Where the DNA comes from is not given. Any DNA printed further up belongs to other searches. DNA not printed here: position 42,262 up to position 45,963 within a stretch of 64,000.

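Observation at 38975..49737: Tandem triplication of the T9SS sortase gene porU upstream of porV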

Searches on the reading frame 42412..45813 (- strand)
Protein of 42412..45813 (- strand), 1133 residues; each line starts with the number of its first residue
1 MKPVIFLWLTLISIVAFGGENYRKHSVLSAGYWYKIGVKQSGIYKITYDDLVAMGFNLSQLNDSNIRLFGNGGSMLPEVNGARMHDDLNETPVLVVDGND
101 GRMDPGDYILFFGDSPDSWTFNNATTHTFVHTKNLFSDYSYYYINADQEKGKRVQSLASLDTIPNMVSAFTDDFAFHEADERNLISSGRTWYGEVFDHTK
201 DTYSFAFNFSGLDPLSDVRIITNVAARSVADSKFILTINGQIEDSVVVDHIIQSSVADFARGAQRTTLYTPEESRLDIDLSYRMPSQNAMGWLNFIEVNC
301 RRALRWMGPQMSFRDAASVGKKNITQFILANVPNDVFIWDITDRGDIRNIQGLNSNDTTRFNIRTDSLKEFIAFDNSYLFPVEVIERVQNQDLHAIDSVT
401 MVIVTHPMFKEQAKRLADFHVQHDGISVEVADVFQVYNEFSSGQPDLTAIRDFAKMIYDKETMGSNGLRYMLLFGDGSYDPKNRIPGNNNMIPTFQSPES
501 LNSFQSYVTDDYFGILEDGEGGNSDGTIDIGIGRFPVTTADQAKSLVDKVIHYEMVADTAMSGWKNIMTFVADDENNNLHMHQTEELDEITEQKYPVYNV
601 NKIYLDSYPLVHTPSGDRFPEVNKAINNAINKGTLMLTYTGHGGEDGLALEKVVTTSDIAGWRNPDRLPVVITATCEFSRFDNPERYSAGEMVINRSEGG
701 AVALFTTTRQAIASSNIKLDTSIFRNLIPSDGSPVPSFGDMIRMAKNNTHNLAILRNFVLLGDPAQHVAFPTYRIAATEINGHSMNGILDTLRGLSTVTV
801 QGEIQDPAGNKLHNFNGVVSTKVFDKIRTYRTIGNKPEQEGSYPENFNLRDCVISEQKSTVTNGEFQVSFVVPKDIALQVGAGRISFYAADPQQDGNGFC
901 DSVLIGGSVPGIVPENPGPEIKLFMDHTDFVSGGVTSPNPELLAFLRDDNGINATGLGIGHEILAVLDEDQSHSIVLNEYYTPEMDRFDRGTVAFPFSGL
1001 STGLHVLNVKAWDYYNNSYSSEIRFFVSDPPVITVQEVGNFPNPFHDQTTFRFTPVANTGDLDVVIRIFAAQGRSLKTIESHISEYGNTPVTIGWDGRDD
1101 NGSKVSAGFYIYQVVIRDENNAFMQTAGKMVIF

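Call 4: search_protein_families(library=ncbifam, proteins=[window:42412-45813:-], max_evalue=0.01)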
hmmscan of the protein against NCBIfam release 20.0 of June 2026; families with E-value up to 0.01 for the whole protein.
window:42412-45813:- (1133 aa): 6 families
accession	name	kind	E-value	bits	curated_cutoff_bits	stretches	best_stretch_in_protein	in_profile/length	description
NF033707.1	T9SS_sortase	equivalog_domain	0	1239.8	420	1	27-1132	1-1094/1095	type IX secretion system sortase PorU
NF052324.1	PorU_rel_Nterm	equivalog_domain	1.8e-54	185.2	450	1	6-779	4-779/879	putative type IX secretion system sortase PorU2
NF053608.1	Lsa66_OmpA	equivalog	0.00043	18.8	700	1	1071-1121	186-233/581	fibronectin-binding adhesin Lsa66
NF005176.1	PRK06655.1-1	equivalog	0.0016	18.4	230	1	1062-1117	97-150/197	flagellar hook assembly protein FlgD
TIGR04183.1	Por_Secre_tail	domain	0.0025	17.8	23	0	1041-1117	2-61/72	T9SS type A sorting domain-containing protein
NF009276.0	PRK12633.1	equivalog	0.0028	17.4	383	1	1063-1125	130-190/234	flagellar basal body rod modification protein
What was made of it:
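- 42412..45813 (-): porU-B, the middle short-form PorU sortase (1133 aa) and the fastest-evolving copy. NF033707 1240 bits (call 4).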

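Call 5: search_protein_families(library=pfam, proteins=[window:42412-45813:-], max_evalue=0.01)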
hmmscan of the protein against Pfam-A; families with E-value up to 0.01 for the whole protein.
window:42412-45813:- (1133 aa): 2 families
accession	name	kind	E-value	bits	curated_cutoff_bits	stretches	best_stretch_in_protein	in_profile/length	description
PF01364.23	Peptidase_C25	-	5.4e-106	355.4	23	1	401-765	1-371/374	Peptidase family C25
PF13860.13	FlgD_ig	-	2.4e-05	24.7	27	1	1063-1115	24-74/79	FlgD Ig-like domain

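Call 13: find_encoding_contigs(protein=window:42412-45813:-, flank=10000, max_places=6)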
Protein window:42412-45813:- (1133 aa): 2 contigs read that carry it; 2 places shown.
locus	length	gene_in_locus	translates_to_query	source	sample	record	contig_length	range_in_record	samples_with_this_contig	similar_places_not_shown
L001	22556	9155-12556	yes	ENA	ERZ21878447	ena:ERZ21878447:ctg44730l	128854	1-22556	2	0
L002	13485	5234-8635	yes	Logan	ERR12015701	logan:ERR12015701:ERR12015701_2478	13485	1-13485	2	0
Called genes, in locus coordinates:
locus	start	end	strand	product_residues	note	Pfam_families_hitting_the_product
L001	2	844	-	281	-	?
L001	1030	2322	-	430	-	PF01225:Mur_ligase (faint), PF08245:Mur_ligase_M, PF02875:Mur_ligase_C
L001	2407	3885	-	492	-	PF03781:FGE-sulfatase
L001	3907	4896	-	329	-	PF11751:PorP_SprF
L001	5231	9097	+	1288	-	PF01364:Peptidase_C25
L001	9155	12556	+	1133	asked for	PF01364:Peptidase_C25, PF13860:FlgD_ig (faint)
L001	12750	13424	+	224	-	-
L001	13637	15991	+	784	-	PF01364:Peptidase_C25, PF13860:FlgD_ig (weak)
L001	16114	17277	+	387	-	PF19572:PorV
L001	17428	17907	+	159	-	PF02542:YgbB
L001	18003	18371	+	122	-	PF05635:23S_rRNA_IVP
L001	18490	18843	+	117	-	PF01250:Ribosomal_S6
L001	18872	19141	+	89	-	PF01084:Ribosomal_S18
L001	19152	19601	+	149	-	PF01281:Ribosomal_L9_N, PF03948:Ribosomal_L9_C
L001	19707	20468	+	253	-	PF22435:MRM3-like_sub_bind, PF00588:SpoU_methylase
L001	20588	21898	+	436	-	PF17116:T9SS_plug_1st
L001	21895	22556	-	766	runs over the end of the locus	PF07244:POTRA (faint), PF01103:Omp85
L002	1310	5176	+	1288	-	PF01364:Peptidase_C25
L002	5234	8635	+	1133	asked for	PF01364:Peptidase_C25, PF13860:FlgD_ig (faint)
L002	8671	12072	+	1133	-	PF01364:Peptidase_C25, PF13860:FlgD_ig (weak)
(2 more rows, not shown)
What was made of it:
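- One long-read contig (L001) splits copy A into 224-aa and 784-aa ORFs (call 13).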

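Call 36: search_solved_structures(query=window:42412-45813:-, max_evalue=0.001)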
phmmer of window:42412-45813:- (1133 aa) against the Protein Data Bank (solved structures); distinct sequences matched with E-value up to 0.001: 3.
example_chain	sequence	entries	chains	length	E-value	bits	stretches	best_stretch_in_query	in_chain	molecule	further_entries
6za2_A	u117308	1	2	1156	1.1e-128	433.9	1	25-1132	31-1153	Por secretion system protein porU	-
4ief_B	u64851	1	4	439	0.00019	22.5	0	523-681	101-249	Gingipain R2 Mature Domain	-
1cvr_A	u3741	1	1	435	0.00026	22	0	524-679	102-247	GINGIPAIN R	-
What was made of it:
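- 42412..45813 (-): 434 bits to 6ZA2 (call 36).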
